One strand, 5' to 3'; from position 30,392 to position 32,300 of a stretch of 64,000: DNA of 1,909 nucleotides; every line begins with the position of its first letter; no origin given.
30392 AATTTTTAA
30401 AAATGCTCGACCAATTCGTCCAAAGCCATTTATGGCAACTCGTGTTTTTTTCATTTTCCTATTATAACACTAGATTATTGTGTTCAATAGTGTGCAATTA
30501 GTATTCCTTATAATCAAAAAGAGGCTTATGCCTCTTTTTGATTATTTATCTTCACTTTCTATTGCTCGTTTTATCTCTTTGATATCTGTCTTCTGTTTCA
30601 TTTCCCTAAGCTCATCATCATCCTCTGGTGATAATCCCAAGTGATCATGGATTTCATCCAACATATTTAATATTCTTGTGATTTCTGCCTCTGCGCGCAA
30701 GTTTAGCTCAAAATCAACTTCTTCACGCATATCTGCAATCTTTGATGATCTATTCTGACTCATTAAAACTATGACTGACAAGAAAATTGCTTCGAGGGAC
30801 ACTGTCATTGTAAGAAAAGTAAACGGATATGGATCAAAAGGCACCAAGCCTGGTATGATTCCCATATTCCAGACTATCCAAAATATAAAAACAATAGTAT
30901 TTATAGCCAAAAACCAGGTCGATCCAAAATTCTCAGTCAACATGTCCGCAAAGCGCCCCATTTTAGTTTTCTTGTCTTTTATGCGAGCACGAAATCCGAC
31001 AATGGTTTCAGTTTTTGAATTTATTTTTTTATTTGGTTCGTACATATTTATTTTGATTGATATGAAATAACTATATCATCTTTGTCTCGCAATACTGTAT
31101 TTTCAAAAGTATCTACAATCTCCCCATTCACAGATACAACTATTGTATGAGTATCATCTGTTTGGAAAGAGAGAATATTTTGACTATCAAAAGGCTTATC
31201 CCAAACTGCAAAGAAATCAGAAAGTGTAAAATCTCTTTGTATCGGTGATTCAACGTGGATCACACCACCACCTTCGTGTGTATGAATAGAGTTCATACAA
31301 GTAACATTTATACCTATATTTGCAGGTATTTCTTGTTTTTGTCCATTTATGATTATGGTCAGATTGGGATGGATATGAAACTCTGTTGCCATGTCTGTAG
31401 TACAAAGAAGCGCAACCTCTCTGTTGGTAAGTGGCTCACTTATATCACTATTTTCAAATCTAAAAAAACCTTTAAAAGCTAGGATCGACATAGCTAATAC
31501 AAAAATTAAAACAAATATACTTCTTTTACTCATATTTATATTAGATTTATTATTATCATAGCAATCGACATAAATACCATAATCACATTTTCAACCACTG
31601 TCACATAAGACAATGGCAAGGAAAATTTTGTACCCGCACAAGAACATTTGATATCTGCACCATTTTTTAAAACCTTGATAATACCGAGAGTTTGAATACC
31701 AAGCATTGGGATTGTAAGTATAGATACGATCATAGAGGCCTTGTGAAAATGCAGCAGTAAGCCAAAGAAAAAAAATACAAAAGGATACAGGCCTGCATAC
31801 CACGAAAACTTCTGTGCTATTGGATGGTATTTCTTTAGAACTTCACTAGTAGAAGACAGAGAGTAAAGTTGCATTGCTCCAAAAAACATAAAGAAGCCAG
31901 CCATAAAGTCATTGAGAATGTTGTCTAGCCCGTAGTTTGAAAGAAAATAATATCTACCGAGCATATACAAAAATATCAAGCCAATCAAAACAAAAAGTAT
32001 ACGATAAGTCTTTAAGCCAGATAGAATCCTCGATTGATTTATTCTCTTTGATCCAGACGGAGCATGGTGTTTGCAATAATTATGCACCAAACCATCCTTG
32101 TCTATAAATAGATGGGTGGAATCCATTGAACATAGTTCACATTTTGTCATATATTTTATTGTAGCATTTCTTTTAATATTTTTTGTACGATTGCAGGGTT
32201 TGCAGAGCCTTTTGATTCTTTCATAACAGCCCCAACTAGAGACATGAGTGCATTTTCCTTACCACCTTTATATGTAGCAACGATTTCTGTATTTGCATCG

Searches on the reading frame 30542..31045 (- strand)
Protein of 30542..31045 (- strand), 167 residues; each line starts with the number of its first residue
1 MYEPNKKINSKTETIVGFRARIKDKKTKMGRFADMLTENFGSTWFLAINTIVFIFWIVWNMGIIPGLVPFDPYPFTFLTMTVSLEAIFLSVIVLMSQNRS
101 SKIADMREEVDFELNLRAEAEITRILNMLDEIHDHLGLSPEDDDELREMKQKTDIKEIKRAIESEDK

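Call 70: search_protein_families(library=pfam, proteins=[window:30542-31045:-], max_evalue=0.01)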
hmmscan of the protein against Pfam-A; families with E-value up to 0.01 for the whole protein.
window:30542-31045:- (167 aa): 1 family
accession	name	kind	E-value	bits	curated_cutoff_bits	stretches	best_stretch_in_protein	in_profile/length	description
PF06210.16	DUF1003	-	6.5e-31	107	27.4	1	40-137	1-97/103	Protein of unknown function (DUF1003)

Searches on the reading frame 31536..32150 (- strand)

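Call 70: search_protein_families(library=pfam, proteins=[window:31536-32150:-], max_evalue=0.01)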
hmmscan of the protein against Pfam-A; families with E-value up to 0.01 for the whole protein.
window:31536-32150:- (204 aa): 1 family
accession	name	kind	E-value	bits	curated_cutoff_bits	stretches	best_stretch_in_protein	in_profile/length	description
PF07291.16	MauE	-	5.5e-11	43.3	27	1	79-200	8-127/128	Methylamine utilisation protein MauE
